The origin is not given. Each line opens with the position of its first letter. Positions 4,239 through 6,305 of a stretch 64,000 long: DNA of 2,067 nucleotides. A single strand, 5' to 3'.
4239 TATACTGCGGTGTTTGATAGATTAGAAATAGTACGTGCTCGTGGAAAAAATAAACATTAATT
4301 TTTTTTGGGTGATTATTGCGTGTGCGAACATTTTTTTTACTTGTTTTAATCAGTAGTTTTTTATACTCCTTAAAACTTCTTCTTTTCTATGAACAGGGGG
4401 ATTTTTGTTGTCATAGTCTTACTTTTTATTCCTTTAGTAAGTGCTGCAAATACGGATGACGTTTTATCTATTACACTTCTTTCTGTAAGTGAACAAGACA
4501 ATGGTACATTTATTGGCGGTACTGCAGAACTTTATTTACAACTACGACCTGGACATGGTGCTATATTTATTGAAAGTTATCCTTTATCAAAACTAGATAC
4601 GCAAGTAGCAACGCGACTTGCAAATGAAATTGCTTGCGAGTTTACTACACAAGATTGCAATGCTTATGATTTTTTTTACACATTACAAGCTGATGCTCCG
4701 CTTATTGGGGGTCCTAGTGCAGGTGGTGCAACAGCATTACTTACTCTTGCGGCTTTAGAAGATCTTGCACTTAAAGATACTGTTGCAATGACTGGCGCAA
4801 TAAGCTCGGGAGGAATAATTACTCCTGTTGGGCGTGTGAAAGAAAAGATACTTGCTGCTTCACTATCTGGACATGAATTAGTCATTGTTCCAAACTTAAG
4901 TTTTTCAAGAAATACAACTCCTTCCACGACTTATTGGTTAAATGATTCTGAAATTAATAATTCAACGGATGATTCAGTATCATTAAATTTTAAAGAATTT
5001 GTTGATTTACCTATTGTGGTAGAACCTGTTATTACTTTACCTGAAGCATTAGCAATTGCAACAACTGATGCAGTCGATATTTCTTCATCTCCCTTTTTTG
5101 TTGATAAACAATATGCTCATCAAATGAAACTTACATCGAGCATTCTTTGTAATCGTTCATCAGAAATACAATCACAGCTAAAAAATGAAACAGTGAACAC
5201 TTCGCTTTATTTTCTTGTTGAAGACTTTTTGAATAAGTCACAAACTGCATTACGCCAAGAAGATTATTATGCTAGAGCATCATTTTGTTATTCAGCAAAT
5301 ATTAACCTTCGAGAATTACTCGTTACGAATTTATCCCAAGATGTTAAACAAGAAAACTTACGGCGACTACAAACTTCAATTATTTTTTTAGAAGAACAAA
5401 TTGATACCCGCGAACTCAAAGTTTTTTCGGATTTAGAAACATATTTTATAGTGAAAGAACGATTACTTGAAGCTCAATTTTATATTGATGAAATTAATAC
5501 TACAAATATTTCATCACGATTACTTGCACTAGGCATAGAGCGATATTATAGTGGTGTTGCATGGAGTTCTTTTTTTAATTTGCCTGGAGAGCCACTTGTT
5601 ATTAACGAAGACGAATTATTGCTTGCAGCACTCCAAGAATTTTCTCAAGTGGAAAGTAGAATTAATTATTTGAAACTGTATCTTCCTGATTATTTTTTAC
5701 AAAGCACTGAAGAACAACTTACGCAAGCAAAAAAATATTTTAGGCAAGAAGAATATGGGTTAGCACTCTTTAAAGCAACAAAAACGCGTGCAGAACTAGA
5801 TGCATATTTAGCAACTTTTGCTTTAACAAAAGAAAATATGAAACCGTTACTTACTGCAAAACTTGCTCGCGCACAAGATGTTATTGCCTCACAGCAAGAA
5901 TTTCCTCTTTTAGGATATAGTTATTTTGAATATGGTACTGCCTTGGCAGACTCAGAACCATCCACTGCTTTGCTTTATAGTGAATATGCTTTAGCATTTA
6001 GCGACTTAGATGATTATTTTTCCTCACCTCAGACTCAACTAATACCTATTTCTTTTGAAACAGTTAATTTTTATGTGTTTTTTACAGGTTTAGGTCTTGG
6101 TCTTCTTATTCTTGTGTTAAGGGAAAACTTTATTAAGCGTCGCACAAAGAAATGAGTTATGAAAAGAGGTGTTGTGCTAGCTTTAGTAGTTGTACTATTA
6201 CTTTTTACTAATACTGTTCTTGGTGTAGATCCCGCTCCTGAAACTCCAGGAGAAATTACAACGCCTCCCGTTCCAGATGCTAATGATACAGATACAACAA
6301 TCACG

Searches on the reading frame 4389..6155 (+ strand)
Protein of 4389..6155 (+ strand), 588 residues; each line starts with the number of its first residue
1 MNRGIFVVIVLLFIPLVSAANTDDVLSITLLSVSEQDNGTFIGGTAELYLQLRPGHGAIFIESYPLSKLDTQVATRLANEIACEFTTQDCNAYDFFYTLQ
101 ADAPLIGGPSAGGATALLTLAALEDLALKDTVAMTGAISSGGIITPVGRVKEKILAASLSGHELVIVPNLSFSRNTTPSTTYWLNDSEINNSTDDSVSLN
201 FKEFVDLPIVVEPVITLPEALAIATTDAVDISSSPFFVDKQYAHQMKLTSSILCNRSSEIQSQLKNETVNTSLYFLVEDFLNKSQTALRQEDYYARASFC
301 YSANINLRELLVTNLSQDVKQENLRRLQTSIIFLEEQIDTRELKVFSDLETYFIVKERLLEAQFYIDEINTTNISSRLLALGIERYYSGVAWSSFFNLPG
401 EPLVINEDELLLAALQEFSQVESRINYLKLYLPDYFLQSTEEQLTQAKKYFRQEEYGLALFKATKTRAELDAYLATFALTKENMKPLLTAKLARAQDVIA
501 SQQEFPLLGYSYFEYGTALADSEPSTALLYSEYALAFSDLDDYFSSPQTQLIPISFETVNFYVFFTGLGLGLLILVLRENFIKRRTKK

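Call 31: search_protein_families(library=pfam, proteins=[window:4389-6155:+], max_evalue=0.001)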
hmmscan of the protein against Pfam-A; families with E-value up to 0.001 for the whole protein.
window:4389-6155:+ (588 aa): 1 family
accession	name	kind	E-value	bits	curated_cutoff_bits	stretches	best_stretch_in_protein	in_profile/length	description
PF05362.19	Lon_C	-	9.9e-11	42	21.1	1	108-169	109-170/205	Lon protease (S16) C-terminal proteolytic domain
